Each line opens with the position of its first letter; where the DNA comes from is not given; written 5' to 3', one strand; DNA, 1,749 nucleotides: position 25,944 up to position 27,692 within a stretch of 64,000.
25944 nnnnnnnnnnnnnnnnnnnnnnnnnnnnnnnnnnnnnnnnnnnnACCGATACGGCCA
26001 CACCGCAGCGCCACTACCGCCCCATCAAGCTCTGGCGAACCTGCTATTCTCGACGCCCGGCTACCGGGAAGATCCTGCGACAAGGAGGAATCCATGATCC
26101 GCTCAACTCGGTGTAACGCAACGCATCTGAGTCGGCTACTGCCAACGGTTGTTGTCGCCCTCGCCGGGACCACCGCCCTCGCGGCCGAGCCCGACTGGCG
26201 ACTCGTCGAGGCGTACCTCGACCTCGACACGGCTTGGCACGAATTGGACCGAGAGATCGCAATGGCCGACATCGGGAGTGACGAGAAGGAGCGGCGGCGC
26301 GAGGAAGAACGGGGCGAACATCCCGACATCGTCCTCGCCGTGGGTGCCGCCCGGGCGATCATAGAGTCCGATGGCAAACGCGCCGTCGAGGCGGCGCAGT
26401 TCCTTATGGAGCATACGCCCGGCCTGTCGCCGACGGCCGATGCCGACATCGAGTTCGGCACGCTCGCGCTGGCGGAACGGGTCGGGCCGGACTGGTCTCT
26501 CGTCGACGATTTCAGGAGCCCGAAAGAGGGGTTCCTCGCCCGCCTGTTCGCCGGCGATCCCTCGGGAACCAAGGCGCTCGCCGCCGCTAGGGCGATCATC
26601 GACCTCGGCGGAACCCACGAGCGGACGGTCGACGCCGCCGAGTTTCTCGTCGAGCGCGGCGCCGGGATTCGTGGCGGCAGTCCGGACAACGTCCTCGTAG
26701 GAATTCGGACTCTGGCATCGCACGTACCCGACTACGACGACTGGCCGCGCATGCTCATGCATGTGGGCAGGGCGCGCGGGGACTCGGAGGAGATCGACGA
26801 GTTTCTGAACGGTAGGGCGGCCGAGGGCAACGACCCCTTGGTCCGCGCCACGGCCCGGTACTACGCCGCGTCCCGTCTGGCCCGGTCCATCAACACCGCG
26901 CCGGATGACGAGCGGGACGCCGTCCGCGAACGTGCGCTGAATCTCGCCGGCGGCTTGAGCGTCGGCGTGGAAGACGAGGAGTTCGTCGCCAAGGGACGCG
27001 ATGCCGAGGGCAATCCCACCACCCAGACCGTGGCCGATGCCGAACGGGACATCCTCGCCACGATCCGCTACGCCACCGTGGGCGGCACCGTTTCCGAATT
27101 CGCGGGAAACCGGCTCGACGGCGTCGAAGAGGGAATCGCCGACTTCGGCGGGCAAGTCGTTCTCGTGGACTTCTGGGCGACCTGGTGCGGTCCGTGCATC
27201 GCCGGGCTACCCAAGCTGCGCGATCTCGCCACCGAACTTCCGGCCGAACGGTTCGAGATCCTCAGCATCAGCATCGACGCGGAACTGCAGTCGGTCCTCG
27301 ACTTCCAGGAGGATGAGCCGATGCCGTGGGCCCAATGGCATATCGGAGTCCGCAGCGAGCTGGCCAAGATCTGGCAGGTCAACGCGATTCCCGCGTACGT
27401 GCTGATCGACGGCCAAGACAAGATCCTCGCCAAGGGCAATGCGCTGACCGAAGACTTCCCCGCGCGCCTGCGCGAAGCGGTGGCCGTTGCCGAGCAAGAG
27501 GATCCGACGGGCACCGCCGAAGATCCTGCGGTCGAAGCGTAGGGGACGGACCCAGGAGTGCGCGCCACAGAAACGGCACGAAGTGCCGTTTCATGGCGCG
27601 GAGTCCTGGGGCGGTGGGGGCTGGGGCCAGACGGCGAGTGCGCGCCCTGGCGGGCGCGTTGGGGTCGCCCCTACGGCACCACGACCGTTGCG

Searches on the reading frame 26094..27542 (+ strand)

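Call 73: search_protein_families(library=pfam, proteins=[window:26094-27542:+], max_evalue=0.001)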
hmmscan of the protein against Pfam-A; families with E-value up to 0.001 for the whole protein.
window:26094-27542:+ (482 aa): 5 families
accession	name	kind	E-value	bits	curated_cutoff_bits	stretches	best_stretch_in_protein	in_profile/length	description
PF13905.12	Thioredoxin_8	-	2.8e-11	44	27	1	353-443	1-93/94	Thioredoxin-like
PF00578.27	AhpC-TSA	-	3.5e-11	43.5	26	1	329-444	1-121/124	AhpC/TSA family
PF08534.16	Redoxin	-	1.1e-10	41.9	26.6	1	341-448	16-132/148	Redoxin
PF00085.26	Thioredoxin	-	9.6e-09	35.6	23.5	1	354-400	19-64/103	Thioredoxin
PF13098.12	Thioredoxin_2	-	1.4e-05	25.8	27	1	353-446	5-89/104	Thioredoxin-like domain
